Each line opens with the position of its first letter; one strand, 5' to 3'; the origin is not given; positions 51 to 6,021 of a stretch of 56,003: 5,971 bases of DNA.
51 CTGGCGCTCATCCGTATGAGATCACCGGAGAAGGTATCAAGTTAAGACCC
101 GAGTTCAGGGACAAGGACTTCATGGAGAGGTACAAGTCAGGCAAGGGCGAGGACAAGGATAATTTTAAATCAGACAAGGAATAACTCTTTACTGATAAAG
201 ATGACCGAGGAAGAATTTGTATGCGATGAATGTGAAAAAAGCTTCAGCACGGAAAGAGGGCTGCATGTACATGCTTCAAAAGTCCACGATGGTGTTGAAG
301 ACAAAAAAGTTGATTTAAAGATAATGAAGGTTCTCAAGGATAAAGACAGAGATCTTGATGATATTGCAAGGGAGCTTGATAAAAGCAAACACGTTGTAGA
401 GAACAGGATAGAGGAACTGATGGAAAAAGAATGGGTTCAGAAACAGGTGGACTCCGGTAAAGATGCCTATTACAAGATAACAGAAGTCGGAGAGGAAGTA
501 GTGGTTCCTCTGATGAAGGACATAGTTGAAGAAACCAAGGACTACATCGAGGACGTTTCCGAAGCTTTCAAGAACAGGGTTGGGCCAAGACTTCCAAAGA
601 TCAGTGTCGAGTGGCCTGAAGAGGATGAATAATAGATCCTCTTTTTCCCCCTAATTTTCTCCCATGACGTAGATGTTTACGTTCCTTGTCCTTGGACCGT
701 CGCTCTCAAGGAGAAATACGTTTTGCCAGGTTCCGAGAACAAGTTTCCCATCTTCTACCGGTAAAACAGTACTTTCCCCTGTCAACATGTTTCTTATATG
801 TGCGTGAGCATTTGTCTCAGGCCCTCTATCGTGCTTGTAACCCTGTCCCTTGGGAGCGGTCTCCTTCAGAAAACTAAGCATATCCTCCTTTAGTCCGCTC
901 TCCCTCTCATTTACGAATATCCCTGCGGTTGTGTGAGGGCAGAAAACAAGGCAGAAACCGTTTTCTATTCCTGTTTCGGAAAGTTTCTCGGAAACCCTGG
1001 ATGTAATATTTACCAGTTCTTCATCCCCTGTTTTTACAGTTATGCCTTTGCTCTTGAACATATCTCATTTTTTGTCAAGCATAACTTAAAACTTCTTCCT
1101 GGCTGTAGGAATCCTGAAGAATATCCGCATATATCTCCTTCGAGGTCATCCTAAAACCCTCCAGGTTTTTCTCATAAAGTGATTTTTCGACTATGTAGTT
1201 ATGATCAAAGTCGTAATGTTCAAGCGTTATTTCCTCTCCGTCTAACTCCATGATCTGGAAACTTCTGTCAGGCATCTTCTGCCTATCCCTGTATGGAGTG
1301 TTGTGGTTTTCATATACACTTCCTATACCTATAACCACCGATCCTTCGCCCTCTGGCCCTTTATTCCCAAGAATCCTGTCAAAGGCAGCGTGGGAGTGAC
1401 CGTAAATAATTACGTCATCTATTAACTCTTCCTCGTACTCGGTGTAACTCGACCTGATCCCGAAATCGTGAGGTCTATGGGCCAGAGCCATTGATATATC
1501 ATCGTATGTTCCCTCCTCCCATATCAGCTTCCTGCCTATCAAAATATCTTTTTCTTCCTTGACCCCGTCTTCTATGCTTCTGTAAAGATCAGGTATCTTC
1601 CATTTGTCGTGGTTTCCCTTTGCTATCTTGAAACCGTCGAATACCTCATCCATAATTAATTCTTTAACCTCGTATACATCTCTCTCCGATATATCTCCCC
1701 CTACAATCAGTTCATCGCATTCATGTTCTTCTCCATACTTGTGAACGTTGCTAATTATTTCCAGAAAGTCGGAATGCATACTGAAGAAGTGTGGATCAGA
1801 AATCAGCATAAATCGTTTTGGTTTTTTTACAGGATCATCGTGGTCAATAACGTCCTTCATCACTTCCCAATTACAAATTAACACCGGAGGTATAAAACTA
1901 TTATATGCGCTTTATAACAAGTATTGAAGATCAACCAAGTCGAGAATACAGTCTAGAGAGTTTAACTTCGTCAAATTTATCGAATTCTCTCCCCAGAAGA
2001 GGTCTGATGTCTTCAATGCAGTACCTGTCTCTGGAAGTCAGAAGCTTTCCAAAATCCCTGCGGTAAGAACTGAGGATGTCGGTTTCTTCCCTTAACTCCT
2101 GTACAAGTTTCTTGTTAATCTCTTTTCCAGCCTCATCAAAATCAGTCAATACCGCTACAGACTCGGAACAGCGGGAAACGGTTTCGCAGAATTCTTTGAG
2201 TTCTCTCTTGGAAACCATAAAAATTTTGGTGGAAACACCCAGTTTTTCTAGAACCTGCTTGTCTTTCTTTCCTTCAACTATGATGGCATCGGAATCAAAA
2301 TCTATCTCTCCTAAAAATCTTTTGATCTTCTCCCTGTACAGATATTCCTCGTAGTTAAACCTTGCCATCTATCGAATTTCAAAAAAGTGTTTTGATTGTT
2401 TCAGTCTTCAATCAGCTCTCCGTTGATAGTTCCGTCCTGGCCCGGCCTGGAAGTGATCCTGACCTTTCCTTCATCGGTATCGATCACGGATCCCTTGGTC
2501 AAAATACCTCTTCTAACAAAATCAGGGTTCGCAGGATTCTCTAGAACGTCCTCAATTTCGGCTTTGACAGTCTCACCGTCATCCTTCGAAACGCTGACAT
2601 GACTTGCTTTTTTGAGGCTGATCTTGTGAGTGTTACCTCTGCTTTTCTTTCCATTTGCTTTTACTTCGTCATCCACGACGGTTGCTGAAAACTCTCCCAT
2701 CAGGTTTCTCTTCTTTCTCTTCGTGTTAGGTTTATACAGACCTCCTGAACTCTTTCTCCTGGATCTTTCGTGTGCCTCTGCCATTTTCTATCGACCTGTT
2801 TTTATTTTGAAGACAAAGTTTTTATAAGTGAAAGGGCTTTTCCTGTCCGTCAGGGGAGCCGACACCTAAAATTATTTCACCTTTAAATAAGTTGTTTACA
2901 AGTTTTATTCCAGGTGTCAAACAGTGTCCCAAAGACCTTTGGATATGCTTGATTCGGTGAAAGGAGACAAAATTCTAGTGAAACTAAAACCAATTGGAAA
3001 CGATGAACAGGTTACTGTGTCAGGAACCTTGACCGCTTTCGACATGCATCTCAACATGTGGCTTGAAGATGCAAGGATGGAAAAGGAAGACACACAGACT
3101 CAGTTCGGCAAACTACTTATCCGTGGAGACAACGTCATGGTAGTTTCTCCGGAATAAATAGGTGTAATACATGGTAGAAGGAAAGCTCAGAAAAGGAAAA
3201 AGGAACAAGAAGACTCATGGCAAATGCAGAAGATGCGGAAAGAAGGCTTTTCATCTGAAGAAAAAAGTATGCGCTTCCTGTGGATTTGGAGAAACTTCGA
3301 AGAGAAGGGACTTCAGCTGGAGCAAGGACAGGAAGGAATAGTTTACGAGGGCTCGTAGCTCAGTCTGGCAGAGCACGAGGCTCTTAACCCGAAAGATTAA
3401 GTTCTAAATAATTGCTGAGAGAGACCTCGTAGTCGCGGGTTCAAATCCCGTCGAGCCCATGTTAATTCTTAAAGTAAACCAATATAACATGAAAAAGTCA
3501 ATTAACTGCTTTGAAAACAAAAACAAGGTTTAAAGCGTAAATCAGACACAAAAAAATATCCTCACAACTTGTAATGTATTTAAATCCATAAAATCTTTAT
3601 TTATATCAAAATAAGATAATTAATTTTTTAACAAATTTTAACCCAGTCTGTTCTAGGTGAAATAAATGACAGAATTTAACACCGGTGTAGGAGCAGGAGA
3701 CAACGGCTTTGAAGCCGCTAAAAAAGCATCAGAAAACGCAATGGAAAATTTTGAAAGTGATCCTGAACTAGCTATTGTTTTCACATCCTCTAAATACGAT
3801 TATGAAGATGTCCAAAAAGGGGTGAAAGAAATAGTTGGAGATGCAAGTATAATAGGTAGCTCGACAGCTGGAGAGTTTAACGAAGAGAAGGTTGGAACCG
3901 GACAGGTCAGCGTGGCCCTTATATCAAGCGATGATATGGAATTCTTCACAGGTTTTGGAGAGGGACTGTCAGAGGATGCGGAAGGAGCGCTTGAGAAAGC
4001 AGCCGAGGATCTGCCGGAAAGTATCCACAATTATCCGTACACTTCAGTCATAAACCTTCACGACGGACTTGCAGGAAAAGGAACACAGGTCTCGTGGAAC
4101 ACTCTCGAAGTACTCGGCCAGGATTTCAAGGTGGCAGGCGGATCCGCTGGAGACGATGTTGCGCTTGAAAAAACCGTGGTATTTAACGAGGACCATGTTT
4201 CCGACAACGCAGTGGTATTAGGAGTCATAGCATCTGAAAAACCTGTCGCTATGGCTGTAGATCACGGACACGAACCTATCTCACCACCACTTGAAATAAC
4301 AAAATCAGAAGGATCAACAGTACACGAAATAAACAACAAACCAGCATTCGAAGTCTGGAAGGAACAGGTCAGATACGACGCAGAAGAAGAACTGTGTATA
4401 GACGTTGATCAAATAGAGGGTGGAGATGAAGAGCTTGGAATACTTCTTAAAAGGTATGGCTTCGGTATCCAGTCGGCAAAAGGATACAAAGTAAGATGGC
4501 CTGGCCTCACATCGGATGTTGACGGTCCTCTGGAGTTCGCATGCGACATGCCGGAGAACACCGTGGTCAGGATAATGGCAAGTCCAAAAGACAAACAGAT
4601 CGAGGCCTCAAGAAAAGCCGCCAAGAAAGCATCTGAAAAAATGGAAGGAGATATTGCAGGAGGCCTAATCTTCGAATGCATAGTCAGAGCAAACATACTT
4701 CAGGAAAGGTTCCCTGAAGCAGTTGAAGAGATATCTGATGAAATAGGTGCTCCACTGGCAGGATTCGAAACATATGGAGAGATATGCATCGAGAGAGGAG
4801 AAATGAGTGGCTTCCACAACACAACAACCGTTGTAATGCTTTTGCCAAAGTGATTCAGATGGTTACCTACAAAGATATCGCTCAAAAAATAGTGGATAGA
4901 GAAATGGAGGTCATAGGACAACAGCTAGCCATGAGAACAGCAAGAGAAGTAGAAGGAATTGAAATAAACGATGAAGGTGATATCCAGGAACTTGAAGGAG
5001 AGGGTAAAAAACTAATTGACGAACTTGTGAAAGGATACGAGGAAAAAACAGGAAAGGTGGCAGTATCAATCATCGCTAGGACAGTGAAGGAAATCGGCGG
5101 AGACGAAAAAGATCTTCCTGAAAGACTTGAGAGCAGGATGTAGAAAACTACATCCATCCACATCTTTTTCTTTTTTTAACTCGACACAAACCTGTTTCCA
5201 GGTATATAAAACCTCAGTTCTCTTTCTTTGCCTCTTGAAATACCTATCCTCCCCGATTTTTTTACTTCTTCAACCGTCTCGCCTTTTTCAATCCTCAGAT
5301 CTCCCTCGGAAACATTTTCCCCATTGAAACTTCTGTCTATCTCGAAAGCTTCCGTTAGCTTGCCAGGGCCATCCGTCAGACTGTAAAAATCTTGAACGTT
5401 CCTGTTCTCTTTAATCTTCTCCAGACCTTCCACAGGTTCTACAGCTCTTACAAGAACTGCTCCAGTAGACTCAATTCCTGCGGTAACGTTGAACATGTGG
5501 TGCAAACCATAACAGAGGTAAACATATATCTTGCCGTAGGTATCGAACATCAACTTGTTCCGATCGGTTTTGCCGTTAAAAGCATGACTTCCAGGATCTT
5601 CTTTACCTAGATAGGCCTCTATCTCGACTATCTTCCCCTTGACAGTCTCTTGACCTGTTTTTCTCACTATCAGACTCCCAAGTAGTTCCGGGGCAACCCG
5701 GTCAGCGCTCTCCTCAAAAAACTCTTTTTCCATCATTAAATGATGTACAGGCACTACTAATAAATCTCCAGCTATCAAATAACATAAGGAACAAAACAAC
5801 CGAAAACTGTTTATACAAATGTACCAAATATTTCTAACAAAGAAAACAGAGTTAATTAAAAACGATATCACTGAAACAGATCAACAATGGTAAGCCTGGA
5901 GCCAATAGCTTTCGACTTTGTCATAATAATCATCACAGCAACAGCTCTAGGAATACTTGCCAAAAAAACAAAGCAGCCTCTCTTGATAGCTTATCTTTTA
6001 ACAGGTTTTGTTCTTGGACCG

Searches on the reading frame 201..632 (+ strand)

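Call 18: search_protein_families(library=pfam, proteins=[window:201-632:+], max_evalue=0.001)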
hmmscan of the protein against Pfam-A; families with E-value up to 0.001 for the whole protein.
window:201-632:+ (143 aa): 4 families
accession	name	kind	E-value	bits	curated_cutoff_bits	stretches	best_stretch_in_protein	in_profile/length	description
PF14277.12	DUF4364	-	1e-05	25.9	26.9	1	67-126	37-95/162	Domain of unknown function (DUF4364)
PF25213.1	HVO_A0261_N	-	1.5e-05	25.2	35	1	40-101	15-71/86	HVO_A0261 N-terminal domain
PF24270.1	HTH_Cmi2_C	-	0.00029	21.5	27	1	32-83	71-122/125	Cmi2, C-terminal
PF00096.32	zf-C2H2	-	0.00066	20.4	25.2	0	6-29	1-23/23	Zinc finger, C2H2 type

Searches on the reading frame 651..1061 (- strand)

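Call 18: search_protein_families(library=pfam, proteins=[window:651-1061:-], max_evalue=0.001)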
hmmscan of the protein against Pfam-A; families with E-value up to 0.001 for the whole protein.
window:651-1061:- (136 aa): 1 family
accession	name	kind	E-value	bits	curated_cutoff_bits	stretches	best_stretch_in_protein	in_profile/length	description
PF01894.22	UPF0047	-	5.6e-40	136.6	27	1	18-130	1-115/117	Uncharacterised protein family UPF0047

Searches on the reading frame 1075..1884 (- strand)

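Call 18: search_protein_families(library=pfam, proteins=[window:1075-1884:-], max_evalue=0.001)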
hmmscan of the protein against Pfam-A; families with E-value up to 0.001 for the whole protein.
window:1075-1884:- (269 aa): 2 families
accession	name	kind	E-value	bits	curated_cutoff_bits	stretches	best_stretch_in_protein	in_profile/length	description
PF00149.33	Metallophos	-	2.2e-08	35.2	21.5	1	24-166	2-190/191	Calcineurin-like phosphoesterase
PF12850.12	Metallophos_2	-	4.6e-08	33.7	27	1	25-192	3-137/154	Calcineurin-like phosphoesterase superfamily domain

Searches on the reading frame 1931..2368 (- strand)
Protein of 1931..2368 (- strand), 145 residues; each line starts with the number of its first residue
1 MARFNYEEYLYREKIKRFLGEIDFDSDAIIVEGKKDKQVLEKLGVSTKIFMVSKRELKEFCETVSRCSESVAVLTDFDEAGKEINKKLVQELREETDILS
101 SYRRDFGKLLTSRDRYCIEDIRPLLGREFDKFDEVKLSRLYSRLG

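Call 18: search_protein_families(library=pfam, proteins=[window:1931-2368:-], max_evalue=0.001)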
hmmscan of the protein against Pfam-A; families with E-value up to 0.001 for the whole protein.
window:1931-2368:- (145 aa): 2 families
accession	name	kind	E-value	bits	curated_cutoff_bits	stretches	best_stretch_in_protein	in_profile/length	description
PF01751.28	Toprim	-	7.7e-06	26.4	23.1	1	28-101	2-86/96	Toprim domain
PF13662.12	Toprim_4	-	0.0007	20.2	25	0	28-97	3-78/85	Toprim domain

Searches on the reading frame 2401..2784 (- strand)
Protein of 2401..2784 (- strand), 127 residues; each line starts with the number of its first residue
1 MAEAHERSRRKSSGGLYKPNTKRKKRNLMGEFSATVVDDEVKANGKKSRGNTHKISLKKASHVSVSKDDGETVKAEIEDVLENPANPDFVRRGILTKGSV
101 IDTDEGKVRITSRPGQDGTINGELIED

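Call 18: search_protein_families(library=pfam, proteins=[window:2401-2784:-], max_evalue=0.001)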
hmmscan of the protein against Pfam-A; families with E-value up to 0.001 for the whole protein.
window:2401-2784:- (127 aa): 1 family
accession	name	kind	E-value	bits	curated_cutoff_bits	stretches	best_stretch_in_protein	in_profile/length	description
PF01201.27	Ribosomal_S8e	-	1.4e-26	93.8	30.2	1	5-125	2-133/133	Ribosomal protein S8e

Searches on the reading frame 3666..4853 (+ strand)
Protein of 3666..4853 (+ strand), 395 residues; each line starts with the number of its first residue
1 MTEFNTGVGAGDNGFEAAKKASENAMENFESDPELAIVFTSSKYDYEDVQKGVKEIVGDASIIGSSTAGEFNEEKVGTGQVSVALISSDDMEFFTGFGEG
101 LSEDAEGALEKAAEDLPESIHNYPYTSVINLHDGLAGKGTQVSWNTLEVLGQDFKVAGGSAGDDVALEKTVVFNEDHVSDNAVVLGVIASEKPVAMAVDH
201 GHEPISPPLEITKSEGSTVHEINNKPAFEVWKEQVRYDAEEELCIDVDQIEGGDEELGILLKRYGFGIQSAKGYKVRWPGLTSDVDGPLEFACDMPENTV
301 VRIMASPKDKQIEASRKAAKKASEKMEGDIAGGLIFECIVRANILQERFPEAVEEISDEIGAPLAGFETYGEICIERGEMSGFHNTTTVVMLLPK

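Call 18: search_protein_families(library=pfam, proteins=[window:3666-4853:+], max_evalue=0.001)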
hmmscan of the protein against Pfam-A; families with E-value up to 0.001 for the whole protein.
window:3666-4853:+ (395 aa): 2 families
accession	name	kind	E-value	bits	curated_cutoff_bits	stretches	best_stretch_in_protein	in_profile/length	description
PF08495.15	FIST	-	4.1e-37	128.3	23.2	1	35-225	2-189/189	FIST N domain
PF10442.14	FIST_C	-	1.6e-24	87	28.5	1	261-374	21-130/131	FIST C domain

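Call 65: search_protein_families(library=padloc, proteins=[window:3666-4853:+], max_evalue=0.001)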
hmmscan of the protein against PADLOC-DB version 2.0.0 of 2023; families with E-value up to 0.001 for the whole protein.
window:3666-4853:+ (395 aa): 0 families

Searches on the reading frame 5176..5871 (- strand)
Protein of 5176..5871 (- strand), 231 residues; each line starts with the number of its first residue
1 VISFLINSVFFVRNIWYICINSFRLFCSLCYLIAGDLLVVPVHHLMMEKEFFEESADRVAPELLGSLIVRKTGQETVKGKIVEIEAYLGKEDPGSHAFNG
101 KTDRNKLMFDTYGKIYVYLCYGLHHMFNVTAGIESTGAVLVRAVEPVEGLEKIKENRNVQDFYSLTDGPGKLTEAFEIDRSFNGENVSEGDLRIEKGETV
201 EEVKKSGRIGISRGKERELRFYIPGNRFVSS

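Call 18: search_protein_families(library=pfam, proteins=[window:5176-5871:-], max_evalue=0.001)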
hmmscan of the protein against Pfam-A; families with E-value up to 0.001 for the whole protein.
window:5176-5871:- (231 aa): 1 family
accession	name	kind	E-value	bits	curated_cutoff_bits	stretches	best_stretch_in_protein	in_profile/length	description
PF02245.21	Pur_DNA_glyco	-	1.3e-58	197.8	27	1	50-226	1-180/181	Methylpurine-DNA glycosylase (MPG)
